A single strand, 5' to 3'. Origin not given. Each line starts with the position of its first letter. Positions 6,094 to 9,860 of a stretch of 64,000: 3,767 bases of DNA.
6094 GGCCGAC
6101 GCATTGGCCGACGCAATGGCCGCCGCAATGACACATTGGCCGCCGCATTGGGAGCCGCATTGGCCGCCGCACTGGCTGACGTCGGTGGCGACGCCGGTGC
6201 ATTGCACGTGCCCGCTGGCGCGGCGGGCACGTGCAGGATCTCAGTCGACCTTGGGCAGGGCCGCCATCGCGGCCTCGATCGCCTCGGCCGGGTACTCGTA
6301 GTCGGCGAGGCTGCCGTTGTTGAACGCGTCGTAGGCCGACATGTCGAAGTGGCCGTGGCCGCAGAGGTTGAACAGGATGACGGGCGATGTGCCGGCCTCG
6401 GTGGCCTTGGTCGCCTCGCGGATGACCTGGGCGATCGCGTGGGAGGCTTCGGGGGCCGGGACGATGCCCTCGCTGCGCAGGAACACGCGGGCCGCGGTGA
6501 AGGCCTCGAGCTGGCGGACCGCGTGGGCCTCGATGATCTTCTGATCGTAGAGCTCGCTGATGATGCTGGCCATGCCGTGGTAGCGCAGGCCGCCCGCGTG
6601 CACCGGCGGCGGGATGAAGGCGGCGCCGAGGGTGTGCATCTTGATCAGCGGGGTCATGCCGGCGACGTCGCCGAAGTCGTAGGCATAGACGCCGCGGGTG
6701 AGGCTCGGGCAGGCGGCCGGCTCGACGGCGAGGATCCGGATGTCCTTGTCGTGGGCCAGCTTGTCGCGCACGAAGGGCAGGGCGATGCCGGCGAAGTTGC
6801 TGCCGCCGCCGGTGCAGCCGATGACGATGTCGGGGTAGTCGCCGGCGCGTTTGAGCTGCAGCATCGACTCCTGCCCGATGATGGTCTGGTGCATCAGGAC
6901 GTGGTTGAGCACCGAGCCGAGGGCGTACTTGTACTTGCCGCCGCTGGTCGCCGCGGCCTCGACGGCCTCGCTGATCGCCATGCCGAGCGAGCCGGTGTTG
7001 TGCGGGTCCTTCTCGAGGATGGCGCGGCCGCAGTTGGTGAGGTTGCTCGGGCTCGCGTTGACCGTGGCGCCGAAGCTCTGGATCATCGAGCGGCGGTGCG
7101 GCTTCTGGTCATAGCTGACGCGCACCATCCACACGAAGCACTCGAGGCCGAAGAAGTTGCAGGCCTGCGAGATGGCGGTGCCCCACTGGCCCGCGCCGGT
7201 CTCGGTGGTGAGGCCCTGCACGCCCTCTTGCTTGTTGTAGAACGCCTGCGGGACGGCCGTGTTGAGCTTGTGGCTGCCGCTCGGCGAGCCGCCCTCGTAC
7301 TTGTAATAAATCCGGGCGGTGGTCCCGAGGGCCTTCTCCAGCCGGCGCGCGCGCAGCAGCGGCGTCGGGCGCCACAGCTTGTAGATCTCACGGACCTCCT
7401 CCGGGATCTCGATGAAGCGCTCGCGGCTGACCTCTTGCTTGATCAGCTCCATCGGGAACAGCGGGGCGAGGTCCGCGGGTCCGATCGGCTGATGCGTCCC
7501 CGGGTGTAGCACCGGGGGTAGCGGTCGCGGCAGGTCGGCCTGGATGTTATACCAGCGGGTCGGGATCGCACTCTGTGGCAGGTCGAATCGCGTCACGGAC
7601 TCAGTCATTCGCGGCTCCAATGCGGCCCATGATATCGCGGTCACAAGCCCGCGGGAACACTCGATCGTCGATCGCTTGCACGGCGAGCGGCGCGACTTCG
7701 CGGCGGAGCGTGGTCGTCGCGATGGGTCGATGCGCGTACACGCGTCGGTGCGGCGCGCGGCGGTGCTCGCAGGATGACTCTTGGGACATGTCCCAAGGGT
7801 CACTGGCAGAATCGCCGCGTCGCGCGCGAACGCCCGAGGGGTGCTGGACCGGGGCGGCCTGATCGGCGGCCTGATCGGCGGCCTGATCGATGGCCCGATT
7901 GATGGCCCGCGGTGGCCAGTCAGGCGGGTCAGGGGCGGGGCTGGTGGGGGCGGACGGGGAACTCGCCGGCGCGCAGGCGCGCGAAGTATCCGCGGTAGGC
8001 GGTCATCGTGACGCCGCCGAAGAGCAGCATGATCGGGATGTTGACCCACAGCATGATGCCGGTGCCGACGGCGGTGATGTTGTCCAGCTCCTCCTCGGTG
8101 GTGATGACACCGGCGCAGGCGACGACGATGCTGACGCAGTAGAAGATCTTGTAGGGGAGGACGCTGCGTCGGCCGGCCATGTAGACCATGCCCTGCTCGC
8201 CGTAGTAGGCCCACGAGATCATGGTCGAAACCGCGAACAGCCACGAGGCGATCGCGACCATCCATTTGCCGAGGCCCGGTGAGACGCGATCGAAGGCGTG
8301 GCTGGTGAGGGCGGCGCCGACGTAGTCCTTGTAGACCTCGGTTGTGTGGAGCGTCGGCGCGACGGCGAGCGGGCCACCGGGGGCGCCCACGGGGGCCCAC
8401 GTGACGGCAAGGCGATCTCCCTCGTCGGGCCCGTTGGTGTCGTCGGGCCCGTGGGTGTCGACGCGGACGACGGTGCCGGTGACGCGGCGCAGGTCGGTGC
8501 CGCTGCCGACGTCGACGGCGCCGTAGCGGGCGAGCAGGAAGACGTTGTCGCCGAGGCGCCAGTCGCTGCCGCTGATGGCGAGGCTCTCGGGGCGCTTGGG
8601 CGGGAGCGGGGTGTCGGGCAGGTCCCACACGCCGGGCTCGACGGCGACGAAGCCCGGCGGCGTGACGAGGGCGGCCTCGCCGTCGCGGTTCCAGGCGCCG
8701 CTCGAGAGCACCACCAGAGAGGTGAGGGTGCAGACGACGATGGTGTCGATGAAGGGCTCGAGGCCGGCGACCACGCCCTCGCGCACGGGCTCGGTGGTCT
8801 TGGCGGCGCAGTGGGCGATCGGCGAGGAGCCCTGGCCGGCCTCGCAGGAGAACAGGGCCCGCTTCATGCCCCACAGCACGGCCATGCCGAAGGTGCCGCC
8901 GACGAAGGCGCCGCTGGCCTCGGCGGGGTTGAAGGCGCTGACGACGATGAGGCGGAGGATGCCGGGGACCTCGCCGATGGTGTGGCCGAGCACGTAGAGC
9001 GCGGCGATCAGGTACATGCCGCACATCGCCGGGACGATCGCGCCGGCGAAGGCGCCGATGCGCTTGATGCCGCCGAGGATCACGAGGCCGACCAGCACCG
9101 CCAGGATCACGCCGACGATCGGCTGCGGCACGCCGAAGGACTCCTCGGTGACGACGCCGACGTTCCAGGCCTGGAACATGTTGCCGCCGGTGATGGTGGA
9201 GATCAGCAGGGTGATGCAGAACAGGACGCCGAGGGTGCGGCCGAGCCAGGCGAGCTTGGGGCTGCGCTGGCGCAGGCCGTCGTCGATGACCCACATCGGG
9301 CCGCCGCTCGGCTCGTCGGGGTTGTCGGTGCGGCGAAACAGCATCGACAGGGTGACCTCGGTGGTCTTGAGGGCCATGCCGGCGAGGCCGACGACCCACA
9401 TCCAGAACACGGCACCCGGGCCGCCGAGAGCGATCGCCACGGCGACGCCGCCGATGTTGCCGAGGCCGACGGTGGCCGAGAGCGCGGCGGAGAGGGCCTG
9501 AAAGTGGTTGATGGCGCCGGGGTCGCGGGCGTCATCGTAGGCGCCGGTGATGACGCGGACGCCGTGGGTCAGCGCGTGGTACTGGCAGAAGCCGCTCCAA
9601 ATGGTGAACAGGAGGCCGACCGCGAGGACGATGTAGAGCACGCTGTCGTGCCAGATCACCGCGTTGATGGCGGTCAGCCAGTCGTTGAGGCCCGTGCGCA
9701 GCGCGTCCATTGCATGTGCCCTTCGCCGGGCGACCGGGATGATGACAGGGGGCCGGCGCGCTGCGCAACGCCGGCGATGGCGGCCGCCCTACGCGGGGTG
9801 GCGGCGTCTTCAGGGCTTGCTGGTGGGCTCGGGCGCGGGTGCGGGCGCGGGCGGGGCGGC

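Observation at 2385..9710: ATGA-coupled GAF histidine kinase and tryptophanase-family lyase, with TrpB2 and an AGCS symporter in one transcription direction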

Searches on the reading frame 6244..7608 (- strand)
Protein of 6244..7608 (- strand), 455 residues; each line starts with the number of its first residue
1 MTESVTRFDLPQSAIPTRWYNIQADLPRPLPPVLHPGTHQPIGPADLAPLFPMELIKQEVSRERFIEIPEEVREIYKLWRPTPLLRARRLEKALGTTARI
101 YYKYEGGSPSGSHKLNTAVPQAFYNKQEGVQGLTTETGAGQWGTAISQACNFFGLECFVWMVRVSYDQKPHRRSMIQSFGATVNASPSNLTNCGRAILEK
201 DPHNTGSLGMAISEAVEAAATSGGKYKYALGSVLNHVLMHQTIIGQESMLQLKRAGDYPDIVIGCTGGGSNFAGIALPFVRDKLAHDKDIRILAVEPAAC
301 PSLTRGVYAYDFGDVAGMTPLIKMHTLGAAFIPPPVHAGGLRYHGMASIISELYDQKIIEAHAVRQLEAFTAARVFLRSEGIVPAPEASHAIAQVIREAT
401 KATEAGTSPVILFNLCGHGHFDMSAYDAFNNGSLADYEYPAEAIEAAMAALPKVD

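Call 9: search_protein_families(library=pfam, proteins=[window:6244-7608:-])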
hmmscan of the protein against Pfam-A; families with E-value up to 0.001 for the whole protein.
seq(455 aa): 1 family
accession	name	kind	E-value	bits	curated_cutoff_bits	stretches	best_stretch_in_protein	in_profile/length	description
PF00291.31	PALP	-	2.8e-38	132.4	35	1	78-417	4-295/295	Pyridoxal-phosphate dependent enzyme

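Call 10: search_protein_families(library=ncbifam, proteins=[window:6244-7608:-], max_evalue=0.01)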
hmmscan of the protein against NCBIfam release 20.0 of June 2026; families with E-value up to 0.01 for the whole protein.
window:6244-7608:- (455 aa): 23 families
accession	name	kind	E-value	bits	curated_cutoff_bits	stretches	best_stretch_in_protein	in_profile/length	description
NF009057.0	PRK12391.1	equivalog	7.5e-216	716.9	366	1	6-444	4-440/441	TrpB-like pyridoxal phosphate-dependent enzyme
TIGR01415.1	trpB_rel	hypoth_equivalog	6.4e-184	611.5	518.85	1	15-428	1-414/419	TrpB-like pyridoxal phosphate-dependent enzyme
TIGR00263.1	trpB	equivalog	1.4e-43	149.5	392.45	1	79-424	48-379/385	tryptophan synthase subunit beta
NF010376.0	PRK13803.1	equivalog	3.9e-42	144.9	819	1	79-429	258-594/600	bifunctional phosphoribosylanthranilate isomerase/tryptophan synthase subunit beta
NF010375.0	PRK13802.1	equivalog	9e-27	93.5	1386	1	80-437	325-679/695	bifunctional indole-3-glycerol phosphate synthase/tryptophan synthase subunit beta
NF004996.0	PRK06381.1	equivalog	1.8e-12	46.9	266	1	81-183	15-112/319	threonine synthase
NF006094.0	PRK08246.1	subfamily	8.9e-11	41.7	331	1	71-330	13-231/310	serine/threonine dehydratase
NF006050.0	PRK08197.1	equivalog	4.5e-10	38.8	303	1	82-201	81-195/406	threonine synthase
TIGR01139.1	cysK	equivalog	1.6e-09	37.5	350.95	1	82-411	8-283/298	cysteine synthase A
TIGR01136.1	cysKM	subfamily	4.2e-09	36.2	344.15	1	82-413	8-286/299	cysteine synthase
NF006390.0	PRK08639.1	equivalog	4.9e-09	35.6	421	2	67-180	11-119/418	threonine ammonia-lyase IlvA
NF040741.1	ornith_OrtB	equivalog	3.8e-08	32.2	550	1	92-169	76-150/464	2-amino-4-oxopentanoate thiolase subunit OrtB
TIGR02079.1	THD1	equivalog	8.3e-08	31.4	440.55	1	70-308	5-215/410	threonine ammonia-lyase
NF007989.0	PRK10717.1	equivalog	9.4e-08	31.5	387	1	81-299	14-214/334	cysteine synthase A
NF005292.0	PRK06815.1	equivalog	2.8e-07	29.9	371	1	71-190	11-125/320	threonine/serine dehydratase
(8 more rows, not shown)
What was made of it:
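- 6241..7608 (-): TrpB2 (stand-alone TrpB-like PLP enzyme, 455 aa). Probably its own transcription unit. NF009057 717 bits against cut-off 366; TIGR01415 611 bits (call 10).
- Checked: TrpB2, 6241-7608: NF009057 717 bits against a cut-off of 366 (call 10).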

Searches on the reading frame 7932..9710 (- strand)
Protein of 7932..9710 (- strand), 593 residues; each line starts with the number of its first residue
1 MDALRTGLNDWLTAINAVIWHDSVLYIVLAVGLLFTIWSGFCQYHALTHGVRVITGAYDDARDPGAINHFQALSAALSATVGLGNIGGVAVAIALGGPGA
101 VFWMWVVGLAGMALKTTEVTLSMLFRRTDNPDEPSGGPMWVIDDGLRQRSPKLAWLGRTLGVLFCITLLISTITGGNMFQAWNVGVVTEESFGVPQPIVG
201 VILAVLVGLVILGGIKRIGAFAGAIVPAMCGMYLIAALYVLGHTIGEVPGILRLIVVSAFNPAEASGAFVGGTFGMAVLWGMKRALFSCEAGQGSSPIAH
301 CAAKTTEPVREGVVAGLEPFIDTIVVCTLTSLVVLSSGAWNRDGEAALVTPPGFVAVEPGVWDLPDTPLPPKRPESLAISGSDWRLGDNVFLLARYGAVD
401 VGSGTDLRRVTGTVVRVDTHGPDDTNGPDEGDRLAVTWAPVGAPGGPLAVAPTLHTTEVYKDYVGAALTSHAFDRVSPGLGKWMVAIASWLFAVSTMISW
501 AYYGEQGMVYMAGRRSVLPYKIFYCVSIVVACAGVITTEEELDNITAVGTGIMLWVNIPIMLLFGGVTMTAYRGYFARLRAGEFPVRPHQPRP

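Call 9: search_protein_families(library=pfam, proteins=[window:7932-9710:-])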
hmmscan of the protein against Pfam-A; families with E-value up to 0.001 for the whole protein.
window:7932-9710:- (593 aa): 1 family
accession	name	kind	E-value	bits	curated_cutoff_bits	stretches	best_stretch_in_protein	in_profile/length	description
PF01235.23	Na_Ala_symp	-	1.7e-113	380.3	24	1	62-583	8-387/392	Sodium:alanine symporter family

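Call 10: search_protein_families(library=ncbifam, proteins=[window:7932-9710:-], max_evalue=0.01)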
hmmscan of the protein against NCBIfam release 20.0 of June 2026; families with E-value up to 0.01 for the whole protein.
window:7932-9710:- (593 aa): 1 family
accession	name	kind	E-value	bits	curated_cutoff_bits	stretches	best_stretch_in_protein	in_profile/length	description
TIGR00835.1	agcS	subfamily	1.3e-121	406.5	272.65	1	21-565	2-415/424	amino acid carrier protein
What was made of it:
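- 7929..9710 (-): AGCS (amino acid:cation symporter), 593 aa, with an insert of about 130 aa absent from the family profiles. Genus-level neighbour, not part of the conserved core. PF01235 1.7e-113 and TIGR00835 406 bits, above cut-off (calls 9, 10).
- Checked: AGCS symporter, 7929-9710: TIGR00835 406 bits against a cut-off of 273 (call 10).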
